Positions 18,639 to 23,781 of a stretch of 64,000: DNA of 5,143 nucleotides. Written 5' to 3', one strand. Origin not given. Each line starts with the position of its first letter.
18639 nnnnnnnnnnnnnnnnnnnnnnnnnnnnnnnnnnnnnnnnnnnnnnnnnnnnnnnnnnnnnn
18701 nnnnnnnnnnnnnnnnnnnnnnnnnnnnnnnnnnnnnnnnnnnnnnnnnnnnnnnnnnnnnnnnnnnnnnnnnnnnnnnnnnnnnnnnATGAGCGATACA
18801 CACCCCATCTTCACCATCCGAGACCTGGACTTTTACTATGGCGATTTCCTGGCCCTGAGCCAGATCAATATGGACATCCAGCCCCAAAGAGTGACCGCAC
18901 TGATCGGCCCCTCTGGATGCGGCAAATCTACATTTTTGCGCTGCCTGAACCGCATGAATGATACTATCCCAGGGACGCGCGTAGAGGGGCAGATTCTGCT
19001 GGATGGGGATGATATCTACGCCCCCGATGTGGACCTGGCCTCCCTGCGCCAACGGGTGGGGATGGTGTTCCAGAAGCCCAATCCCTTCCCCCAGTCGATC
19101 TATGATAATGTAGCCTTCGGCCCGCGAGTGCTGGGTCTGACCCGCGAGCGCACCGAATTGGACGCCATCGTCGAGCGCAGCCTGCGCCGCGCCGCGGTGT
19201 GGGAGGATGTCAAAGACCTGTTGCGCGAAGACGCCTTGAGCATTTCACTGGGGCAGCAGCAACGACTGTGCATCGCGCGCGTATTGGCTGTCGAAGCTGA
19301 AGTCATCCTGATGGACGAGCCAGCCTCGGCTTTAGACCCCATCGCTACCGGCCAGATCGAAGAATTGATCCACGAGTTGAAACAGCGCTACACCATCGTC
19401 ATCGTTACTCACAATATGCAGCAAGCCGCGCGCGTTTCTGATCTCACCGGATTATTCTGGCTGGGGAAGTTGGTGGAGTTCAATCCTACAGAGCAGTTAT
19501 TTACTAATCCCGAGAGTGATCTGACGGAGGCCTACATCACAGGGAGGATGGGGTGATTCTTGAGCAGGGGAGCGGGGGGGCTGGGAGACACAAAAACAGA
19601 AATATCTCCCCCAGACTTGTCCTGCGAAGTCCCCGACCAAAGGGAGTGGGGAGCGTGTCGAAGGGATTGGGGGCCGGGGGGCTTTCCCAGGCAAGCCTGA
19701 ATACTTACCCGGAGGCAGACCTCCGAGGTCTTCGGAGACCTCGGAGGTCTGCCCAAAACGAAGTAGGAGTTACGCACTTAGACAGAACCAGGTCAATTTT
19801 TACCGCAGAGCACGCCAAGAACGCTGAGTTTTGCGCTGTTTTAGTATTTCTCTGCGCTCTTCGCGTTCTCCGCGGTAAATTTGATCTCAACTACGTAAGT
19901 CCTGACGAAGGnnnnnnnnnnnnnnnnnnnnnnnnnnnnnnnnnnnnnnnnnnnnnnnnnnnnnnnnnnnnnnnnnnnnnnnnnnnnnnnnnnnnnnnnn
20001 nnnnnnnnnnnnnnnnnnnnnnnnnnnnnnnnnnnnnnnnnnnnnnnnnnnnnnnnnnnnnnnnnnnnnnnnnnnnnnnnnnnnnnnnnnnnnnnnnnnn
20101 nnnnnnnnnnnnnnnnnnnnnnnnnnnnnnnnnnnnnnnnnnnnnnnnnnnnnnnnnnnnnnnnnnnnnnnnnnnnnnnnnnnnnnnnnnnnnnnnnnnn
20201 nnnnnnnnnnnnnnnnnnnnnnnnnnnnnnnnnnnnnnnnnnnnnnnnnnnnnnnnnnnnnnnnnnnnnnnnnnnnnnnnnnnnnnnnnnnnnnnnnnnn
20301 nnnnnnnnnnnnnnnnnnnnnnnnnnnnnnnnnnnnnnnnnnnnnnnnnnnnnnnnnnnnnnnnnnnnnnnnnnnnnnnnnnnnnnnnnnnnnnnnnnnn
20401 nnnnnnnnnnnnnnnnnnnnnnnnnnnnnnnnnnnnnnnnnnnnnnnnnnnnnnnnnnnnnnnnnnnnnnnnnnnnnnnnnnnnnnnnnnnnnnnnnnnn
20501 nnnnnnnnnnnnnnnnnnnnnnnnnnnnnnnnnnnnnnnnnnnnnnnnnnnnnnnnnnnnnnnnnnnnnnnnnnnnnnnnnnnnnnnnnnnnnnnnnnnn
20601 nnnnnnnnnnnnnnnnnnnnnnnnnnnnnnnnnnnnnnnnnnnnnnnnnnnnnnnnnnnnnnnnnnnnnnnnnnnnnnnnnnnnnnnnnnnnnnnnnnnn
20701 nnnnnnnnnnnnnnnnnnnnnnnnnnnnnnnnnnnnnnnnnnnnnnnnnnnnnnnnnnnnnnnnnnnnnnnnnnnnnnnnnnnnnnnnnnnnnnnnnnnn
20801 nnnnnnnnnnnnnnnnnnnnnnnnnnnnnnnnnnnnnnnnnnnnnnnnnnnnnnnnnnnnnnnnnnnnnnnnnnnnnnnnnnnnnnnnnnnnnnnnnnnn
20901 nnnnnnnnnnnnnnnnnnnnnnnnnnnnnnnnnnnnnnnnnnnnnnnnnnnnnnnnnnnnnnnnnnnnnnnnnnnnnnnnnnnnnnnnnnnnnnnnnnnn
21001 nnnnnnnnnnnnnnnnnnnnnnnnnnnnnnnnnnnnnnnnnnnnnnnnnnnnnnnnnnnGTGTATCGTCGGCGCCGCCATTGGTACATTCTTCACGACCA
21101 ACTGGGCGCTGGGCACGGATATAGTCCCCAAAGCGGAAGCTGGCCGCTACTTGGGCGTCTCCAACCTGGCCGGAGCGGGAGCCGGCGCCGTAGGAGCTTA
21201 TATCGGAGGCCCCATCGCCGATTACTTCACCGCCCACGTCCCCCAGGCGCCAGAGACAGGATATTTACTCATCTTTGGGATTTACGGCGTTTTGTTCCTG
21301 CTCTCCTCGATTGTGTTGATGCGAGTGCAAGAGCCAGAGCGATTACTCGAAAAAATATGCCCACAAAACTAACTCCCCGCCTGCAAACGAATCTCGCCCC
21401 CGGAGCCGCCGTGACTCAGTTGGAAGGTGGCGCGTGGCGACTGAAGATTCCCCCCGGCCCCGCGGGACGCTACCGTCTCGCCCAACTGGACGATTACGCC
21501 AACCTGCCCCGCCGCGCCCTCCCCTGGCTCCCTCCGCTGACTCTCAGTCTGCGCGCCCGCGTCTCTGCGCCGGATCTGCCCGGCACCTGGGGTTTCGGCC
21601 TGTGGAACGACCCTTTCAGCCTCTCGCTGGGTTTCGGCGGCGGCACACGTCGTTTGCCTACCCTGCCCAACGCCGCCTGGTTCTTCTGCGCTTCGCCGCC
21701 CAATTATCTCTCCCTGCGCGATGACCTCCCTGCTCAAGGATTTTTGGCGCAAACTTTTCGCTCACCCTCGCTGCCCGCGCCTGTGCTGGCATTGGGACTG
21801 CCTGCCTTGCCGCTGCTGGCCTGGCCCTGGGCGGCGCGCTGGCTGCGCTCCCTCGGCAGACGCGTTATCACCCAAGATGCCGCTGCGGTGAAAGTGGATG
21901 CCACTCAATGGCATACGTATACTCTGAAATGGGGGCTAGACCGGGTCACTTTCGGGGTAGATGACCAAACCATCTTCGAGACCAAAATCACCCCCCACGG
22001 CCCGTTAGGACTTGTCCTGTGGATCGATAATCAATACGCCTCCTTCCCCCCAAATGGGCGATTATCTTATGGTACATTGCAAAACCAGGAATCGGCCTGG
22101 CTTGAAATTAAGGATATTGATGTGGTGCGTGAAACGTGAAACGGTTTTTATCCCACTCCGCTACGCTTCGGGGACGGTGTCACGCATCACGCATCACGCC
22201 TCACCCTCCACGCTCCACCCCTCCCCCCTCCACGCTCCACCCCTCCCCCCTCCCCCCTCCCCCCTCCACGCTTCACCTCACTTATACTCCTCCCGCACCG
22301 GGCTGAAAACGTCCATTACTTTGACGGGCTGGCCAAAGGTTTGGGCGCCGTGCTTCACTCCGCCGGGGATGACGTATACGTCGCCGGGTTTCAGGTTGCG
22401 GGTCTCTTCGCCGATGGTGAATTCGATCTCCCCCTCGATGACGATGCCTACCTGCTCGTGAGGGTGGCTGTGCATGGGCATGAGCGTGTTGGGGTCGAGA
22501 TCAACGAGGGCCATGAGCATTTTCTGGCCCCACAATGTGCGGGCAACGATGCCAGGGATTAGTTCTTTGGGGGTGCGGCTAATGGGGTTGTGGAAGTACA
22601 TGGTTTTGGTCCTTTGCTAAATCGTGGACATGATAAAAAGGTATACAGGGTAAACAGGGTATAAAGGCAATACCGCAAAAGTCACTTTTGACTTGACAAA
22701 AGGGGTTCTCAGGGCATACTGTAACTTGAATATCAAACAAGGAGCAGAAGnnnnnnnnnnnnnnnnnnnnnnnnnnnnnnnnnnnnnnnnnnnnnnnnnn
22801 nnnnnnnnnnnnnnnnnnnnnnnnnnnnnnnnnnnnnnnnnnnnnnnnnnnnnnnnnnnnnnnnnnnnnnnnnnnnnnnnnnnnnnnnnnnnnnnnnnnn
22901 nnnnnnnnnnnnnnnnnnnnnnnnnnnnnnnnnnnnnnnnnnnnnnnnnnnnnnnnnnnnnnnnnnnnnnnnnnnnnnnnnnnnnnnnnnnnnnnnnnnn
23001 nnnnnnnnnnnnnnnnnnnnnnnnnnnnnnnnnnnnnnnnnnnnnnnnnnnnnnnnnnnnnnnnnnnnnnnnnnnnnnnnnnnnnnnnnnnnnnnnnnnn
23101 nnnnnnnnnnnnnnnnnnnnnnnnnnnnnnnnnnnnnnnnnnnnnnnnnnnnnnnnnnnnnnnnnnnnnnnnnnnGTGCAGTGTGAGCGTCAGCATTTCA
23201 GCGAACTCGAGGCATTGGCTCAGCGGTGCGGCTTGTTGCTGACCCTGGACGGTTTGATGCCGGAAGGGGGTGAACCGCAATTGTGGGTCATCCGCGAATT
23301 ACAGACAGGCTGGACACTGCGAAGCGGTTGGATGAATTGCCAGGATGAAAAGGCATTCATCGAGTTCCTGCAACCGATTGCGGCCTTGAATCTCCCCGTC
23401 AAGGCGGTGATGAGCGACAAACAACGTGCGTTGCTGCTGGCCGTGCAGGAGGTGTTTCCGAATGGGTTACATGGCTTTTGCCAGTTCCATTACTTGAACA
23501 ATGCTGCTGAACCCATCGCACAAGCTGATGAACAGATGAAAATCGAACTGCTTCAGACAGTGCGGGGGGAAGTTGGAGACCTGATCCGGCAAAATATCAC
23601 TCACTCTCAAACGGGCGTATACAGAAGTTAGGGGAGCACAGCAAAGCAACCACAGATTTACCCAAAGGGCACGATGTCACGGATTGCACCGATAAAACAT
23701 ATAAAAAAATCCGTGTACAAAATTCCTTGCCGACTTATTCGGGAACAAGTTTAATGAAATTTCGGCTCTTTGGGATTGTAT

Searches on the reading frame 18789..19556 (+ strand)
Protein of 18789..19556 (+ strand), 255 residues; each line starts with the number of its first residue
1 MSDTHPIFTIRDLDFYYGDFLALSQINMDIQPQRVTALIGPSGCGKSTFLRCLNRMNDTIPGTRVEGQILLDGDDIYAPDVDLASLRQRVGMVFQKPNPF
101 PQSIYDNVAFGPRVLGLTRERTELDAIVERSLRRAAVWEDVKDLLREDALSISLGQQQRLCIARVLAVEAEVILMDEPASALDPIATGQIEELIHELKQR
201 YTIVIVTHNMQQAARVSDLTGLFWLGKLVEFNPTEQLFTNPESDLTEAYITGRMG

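Call 33: search_protein_families(library=pfam, proteins=[window:18789-19556:+], max_evalue=0.001)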
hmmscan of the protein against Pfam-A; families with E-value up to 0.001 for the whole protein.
window:18789-19556:+ (255 aa): 6 families
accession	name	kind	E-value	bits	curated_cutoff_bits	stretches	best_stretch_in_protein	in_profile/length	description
PF00005.33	ABC_tran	-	5.9e-30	105.1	25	1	23-179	1-136/137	ABC transporter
PF13304.12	AAA_21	-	5.2e-12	46.9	27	2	111-210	196-300/304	AAA domain, putative AbiEii toxin, Type IV TA system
PF02463.25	SMC_N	-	2.7e-08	34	40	1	139-223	121-212/220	RecF/RecN/SMC N terminal domain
PF13401.12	AAA_22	-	0.00017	22.3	27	1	32-87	4-33/130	AAA domain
PF20703.3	nSTAND1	-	0.00052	20.2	27.1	1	8-52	8-52/379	Novel STAND NTPase 1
PF13555.12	AAA_29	-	0.00062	19.9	27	0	27-50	16-39/61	P-loop containing region of AAA domain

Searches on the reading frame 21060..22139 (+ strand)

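Call 33: search_protein_families(library=pfam, proteins=[window:21060-22139:+], max_evalue=0.001)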
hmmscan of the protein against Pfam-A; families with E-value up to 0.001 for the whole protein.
window:21060-22139:+ (359 aa): 1 family
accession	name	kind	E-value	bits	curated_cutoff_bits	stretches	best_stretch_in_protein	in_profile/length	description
PF00722.28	Glyco_hydro_16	-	0.00097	19.1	22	0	280-309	107-136/175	Glycosyl hydrolases family 16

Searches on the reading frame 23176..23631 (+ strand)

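Call 33: search_protein_families(library=pfam, proteins=[window:23176-23631:+], max_evalue=0.001)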
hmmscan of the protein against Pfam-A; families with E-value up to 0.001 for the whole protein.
window:23176-23631:+ (151 aa): 2 families
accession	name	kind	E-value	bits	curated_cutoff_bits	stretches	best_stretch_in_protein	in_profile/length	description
PF10551.15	MULE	-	1e-06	29.5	27.6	1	50-109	34-99/99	MULE transposase domain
PF00872.24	Transposase_mut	-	0.0008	18.8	21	1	75-128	226-279/379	Transposase, Mutator family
